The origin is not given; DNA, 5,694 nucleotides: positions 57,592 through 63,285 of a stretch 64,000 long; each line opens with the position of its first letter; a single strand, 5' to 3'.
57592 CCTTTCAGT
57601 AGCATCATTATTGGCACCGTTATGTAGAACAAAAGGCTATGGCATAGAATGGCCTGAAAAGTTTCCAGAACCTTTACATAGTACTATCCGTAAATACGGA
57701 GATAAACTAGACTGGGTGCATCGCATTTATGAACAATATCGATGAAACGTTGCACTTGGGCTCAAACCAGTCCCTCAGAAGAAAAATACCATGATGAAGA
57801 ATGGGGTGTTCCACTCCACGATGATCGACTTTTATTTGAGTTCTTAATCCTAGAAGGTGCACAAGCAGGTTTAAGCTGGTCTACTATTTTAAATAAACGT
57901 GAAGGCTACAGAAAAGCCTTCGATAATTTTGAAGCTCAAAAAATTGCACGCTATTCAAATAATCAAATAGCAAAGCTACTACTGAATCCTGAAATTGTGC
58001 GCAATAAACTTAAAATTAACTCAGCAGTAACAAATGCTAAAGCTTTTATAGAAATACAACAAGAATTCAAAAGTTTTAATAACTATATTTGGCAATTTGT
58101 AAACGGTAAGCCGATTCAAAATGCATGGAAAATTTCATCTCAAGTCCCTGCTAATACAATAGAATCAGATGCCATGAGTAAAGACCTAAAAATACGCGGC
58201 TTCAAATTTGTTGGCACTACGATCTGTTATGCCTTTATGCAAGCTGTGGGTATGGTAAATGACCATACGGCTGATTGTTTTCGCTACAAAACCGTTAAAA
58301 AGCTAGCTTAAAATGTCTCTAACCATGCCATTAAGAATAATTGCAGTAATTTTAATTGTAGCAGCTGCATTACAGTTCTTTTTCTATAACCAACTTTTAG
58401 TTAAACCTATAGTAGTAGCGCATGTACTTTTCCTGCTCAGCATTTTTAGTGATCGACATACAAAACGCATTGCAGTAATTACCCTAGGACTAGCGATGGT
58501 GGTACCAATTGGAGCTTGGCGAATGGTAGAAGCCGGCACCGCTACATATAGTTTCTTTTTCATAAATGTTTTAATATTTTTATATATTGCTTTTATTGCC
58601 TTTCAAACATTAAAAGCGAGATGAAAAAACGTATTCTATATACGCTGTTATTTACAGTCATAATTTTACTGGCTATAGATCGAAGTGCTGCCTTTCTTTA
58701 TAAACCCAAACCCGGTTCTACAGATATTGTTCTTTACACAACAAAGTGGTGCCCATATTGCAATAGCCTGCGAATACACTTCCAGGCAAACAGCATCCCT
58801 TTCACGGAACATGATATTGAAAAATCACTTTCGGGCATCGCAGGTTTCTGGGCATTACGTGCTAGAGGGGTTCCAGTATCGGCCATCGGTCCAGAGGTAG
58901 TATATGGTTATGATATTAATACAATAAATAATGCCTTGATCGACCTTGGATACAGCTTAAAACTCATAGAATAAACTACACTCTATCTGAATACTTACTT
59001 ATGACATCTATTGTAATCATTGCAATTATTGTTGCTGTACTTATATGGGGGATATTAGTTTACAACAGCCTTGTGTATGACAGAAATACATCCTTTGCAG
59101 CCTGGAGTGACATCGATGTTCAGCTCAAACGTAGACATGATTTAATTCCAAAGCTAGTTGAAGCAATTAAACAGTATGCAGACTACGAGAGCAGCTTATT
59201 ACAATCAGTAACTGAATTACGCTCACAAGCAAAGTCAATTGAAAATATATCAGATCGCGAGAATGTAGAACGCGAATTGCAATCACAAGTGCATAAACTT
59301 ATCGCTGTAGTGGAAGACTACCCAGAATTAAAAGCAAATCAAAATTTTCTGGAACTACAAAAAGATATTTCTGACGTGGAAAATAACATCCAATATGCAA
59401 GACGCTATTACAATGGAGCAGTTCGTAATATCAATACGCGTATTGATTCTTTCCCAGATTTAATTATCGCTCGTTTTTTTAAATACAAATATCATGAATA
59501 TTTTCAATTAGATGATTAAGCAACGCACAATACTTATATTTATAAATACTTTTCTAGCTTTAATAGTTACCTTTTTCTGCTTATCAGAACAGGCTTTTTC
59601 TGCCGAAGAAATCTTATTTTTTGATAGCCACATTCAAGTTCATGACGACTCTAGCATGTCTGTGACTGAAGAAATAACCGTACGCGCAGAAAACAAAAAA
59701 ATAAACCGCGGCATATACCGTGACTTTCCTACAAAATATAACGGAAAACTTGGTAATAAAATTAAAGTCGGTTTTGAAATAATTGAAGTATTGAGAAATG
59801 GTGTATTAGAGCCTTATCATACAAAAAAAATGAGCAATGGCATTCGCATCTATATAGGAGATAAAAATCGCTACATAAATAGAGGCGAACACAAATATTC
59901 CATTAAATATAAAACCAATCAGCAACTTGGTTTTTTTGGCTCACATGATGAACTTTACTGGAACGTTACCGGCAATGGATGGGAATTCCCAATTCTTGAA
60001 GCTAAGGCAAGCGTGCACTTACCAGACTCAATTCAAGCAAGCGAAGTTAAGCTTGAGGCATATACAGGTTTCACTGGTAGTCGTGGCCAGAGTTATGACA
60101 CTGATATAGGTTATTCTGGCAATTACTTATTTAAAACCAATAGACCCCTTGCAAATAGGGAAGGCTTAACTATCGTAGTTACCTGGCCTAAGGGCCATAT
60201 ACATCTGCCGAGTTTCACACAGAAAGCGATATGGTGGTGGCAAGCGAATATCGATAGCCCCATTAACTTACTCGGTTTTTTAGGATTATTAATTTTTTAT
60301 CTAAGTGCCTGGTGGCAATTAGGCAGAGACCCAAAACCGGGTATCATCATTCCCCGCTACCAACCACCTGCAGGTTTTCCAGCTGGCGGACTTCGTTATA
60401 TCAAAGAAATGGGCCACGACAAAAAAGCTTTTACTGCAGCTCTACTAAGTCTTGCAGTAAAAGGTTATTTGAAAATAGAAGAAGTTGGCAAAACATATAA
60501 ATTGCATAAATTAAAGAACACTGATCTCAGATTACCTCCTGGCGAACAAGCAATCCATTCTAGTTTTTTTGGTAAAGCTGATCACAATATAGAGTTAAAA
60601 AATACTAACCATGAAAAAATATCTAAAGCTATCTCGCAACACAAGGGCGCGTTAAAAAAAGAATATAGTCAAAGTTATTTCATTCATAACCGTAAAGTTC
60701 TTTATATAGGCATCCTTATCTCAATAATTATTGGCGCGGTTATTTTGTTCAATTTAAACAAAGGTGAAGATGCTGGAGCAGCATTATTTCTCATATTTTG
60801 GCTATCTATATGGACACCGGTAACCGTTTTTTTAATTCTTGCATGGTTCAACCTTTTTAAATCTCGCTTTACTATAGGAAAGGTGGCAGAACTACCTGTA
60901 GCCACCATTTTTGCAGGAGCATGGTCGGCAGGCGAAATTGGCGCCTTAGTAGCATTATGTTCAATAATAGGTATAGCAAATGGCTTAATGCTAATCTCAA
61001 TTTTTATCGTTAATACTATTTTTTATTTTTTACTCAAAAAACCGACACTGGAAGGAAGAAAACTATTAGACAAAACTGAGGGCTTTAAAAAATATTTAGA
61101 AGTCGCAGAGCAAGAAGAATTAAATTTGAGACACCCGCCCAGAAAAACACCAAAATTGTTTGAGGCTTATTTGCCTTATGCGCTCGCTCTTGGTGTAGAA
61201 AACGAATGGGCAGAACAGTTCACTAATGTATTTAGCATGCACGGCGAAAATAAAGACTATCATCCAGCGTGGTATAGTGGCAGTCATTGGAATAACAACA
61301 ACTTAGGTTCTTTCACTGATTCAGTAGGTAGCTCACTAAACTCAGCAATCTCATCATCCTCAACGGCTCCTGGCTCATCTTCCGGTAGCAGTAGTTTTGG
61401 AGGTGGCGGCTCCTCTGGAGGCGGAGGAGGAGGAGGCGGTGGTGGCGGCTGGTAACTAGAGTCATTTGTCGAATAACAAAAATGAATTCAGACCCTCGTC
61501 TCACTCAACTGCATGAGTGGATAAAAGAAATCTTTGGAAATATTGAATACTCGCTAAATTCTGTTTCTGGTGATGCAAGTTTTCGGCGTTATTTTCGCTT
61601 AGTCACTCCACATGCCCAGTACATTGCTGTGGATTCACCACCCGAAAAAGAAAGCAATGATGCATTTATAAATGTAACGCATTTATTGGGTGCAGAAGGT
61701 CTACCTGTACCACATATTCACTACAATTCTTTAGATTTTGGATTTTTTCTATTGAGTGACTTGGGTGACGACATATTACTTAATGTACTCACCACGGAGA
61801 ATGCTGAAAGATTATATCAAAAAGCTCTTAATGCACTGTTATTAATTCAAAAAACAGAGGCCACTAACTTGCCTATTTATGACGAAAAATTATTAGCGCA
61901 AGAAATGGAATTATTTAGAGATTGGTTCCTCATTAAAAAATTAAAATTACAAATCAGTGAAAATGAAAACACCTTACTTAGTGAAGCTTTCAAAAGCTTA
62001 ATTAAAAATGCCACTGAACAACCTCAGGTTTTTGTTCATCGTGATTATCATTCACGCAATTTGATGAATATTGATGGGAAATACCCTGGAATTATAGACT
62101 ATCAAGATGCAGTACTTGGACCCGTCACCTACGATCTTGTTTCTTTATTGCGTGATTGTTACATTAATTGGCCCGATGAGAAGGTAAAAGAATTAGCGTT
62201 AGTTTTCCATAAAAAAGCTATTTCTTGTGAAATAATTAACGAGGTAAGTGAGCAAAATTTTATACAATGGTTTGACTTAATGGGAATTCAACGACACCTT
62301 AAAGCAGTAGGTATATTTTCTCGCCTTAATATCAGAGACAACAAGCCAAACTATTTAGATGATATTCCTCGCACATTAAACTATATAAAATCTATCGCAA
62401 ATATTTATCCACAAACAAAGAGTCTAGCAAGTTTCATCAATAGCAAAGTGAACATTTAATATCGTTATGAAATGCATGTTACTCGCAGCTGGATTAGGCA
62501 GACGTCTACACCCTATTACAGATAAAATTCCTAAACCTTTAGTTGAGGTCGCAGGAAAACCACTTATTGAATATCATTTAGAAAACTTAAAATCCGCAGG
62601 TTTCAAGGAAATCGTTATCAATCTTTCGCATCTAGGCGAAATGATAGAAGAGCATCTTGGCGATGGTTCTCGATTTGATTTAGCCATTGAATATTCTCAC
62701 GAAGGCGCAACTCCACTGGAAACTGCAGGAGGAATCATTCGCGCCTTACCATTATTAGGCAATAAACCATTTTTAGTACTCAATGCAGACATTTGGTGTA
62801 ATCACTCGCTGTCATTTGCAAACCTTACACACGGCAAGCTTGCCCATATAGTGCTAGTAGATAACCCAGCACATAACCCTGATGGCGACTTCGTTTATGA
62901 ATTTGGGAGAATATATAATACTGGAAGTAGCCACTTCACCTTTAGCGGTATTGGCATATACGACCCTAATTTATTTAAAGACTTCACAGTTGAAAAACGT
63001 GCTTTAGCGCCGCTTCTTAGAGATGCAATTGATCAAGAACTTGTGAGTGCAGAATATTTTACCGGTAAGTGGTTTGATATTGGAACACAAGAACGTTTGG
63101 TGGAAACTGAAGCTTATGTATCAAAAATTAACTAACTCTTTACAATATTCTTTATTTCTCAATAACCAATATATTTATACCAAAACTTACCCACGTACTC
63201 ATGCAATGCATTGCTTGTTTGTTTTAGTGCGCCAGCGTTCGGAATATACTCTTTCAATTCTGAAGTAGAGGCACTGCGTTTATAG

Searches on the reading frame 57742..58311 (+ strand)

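Call 66: search_protein_families(library=ncbifam, max_evalue=0.00001, proteins=[window:57742-58311:+])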
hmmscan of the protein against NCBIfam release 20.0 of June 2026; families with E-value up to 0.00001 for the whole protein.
window:57742-58311:+ (189 aa): 2 families
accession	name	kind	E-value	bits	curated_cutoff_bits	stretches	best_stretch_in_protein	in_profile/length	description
TIGR00624.1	tag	subfamily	1.4e-69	233.3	232.5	1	2-182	1-179/179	DNA-3-methyladenine glycosylase I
NF007678.0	PRK10353.1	equivalog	5e-63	212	349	1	1-185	1-185/189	DNA-3-methyladenine glycosylase I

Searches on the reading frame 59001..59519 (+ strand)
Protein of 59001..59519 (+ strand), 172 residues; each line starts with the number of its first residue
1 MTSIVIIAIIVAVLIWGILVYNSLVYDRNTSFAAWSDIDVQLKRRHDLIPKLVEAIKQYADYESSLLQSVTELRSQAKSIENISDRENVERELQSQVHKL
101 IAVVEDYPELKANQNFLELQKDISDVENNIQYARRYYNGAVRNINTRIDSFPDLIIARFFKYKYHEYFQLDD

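Call 66: search_protein_families(library=ncbifam, max_evalue=0.00001, proteins=[window:59001-59519:+])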
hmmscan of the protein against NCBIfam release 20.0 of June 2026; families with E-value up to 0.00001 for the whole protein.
window:59001-59519:+ (172 aa): 1 family
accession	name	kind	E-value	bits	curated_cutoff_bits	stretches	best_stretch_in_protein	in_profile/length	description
NF040966.1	MamQ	equivalog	1.1e-21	77.3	250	1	87-169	106-188/221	magnetosome protein MamQ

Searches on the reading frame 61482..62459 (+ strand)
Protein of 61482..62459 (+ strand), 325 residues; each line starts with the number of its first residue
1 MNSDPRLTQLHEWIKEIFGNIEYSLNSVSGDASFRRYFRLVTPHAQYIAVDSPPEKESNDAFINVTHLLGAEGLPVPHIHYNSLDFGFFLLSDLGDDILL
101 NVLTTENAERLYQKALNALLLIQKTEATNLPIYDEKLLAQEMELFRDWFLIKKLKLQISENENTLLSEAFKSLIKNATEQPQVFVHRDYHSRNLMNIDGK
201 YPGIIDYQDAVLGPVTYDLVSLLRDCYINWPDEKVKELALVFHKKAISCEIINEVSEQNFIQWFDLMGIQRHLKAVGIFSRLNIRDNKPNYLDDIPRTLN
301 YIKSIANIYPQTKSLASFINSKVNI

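Call 66: search_protein_families(library=ncbifam, max_evalue=0.00001, proteins=[window:61482-62459:+])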
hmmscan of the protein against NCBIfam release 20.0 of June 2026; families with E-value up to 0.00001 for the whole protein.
window:61482-62459:+ (325 aa): 2 families
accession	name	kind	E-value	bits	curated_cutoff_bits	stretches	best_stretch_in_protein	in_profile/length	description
NF045759.1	NamurgluKinAmgK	equivalog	6.6e-80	268.6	550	1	6-317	3-317/324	N-acetylmuramate/N-acetylglucosamine kinase AmgK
NF045698.1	MurGlcNAcKinAmgK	equivalog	5.9e-34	117.9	500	1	60-322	82-353/360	N-acetylmuramate/N-acetylglucosamine kinase AmgK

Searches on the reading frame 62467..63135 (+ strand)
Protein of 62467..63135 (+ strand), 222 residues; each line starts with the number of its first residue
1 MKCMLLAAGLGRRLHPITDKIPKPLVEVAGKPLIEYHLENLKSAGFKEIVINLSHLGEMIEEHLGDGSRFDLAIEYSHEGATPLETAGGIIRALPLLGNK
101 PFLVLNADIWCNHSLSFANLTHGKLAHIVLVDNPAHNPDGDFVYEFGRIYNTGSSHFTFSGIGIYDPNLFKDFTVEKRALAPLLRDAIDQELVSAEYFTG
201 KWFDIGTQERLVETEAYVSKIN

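Call 66: search_protein_families(library=ncbifam, max_evalue=0.00001, proteins=[window:62467-63135:+])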
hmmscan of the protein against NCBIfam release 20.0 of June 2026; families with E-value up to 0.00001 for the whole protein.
window:62467-63135:+ (222 aa): 25 families
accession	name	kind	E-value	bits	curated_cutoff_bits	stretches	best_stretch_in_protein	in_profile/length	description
NF045761.1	NAMPUrTaseMurU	equivalog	1.6e-86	289.9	250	1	1-215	1-224/226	N-acetylmuramate alpha-1-phosphate uridylyltransferase MurU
NF045697.1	MurNAcPUrMurU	equivalog_domain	5.1e-29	101.3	370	1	4-216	1-226/229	N-acetylmuramate alpha-1-phosphate uridylyltransferase MurU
NF052502.1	man1P_GTase_Rv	exception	7.9e-24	84.2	440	1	3-123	3-122/352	mannose-1-phosphate guanylyltransferase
TIGR03992.1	Arch_glmU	subfamily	1.3e-23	83.5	292.1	1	1-207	1-216/393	bifunctional sugar-1-phosphate nucleotidylyltransferase/acetyltransferase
TIGR01208.1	rmlA_long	equivalog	5e-21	75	320.25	1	2-216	1-232/353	glucose-1-phosphate thymidylyltransferase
NF049965.1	GlMnHpPGnyltfHddC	equivalog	2.1e-20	73.3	300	1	1-207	1-210/221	D-glycero-D-manno-heptose 1-phosphate guanosyltransferase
NF041313.1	UDPGP_AglF_Halo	equivalog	1.5e-16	60.6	400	1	1-108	1-105/234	UTP--glucose-1-phosphate uridylyltransferase AglF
TIGR01207.1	rmlA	equivalog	1.8e-14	53.6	360.65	1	2-116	1-116/286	glucose-1-phosphate thymidylyltransferase RfbA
TIGR01099.1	galU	equivalog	2.3e-14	53.6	326.8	1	1-72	2-73/261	UTP--glucose-1-phosphate uridylyltransferase GalU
NF041173.1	Sug_nt_acttase_Thmprot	equivalog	3.2e-12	46.1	600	1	1-118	1-115/405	bifunctional sugar-1-phosphate nucleotidylyltransferase/acetyltransferase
NF012024.0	PRK15480.1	equivalog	9.3e-11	41.4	588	1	2-115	5-119/292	glucose-1-phosphate thymidylyltransferase RfbA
NF007516.0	PRK10122.1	equivalog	8.3e-10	38.3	534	1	2-64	5-67/297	UTP--glucose-1-phosphate uridylyltransferase GalF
TIGR01173.1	glmU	equivalog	8.3e-10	38.1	366.85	1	2-140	2-134/452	bifunctional UDP-N-acetylglucosamine diphosphorylase/glucosamine-1-phosphate N-acetyltransferase GlmU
TIGR01105.1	galF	equivalog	1.3e-09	37.7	659.2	1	2-65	5-68/297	GalU regulator GalF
TIGR02623.1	G1P_cyt_trans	equivalog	9.6e-09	35.1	300.25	1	1-64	1-64/255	glucose-1-phosphate cytidylyltransferase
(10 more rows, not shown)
